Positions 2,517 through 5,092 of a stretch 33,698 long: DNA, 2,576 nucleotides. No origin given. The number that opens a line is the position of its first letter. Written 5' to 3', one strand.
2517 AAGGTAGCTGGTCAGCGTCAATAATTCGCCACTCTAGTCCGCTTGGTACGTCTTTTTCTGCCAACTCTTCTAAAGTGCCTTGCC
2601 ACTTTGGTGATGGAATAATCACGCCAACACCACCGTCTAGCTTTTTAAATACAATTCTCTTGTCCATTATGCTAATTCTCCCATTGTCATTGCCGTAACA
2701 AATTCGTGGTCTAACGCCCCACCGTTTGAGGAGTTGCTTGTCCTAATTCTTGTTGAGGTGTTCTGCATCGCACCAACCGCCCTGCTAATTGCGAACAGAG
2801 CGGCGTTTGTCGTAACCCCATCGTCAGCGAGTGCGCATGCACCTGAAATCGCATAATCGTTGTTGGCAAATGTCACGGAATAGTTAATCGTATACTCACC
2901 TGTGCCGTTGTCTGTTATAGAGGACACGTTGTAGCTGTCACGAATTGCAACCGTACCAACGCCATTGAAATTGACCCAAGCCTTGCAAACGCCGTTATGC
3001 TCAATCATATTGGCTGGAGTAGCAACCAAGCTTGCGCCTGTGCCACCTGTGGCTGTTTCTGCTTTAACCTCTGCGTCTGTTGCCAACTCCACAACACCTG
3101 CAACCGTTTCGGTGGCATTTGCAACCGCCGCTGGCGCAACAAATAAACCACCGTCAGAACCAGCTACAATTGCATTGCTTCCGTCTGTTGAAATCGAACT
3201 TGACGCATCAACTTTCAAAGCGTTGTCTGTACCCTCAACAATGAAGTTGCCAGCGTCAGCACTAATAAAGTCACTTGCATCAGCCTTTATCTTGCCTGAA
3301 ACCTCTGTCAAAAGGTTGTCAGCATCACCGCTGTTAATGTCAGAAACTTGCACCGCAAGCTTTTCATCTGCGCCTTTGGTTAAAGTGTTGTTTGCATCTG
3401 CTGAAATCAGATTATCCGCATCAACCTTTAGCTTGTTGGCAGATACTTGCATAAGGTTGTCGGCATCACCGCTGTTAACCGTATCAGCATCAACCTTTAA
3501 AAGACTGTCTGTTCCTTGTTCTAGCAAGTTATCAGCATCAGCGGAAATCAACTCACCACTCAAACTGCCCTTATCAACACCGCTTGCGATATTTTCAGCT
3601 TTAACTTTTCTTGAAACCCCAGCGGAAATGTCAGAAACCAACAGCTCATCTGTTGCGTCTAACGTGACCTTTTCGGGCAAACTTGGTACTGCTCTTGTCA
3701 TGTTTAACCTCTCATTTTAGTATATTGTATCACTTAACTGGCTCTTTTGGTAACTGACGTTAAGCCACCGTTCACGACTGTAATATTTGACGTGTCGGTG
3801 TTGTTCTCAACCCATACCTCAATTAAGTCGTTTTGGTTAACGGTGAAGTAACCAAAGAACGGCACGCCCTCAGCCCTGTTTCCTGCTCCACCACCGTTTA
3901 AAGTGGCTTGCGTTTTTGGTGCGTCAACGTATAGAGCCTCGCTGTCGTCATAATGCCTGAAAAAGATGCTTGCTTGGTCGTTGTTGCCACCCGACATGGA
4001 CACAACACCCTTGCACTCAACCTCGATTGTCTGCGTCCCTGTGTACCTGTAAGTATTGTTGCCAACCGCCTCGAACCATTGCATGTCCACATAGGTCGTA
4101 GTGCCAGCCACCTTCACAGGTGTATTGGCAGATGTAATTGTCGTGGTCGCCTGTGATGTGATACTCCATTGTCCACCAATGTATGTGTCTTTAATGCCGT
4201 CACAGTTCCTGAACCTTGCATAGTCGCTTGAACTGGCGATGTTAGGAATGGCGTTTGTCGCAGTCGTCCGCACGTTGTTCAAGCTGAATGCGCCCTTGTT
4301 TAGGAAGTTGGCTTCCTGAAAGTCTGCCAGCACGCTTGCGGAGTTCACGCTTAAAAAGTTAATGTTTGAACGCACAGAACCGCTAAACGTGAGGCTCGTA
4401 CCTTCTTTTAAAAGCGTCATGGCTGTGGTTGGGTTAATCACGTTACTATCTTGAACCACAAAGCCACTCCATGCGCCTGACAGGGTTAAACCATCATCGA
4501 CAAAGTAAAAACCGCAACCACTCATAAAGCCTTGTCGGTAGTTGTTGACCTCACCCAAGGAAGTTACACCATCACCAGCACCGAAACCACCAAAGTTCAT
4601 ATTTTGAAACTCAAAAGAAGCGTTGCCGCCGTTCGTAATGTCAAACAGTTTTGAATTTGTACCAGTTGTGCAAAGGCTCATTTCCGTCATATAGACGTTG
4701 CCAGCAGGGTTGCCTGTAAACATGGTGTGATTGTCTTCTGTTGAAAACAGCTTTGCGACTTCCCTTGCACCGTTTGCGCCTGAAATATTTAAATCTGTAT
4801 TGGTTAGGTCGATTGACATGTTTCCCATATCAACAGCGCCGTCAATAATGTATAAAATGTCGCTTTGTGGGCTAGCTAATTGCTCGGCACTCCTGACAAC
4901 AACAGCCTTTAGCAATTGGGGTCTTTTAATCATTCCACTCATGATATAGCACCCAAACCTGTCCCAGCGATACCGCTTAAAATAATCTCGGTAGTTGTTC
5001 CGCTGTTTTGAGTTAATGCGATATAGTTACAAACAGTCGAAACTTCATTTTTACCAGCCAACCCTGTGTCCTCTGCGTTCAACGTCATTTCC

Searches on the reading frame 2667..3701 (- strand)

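Call 49: search_protein_families(library=phrogs, proteins=[window:2667-3701:-], max_evalue=0.00001)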
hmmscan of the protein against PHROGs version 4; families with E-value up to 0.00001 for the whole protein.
window:2667-3701:- (344 aa): 1 family
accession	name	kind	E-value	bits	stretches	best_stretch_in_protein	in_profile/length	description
phrog_11355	-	tail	1.3e-15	58.5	1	233-335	24-125/131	tail fiber protein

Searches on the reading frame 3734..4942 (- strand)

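Call 49: search_protein_families(library=phrogs, proteins=[window:3734-4942:-], max_evalue=0.00001)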
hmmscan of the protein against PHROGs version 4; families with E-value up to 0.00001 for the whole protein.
window:3734-4942:- (402 aa): 1 family
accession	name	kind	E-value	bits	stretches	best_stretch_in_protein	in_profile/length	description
phrog_16509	-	unknown function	1.4e-48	166.7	1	8-395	16-409/414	-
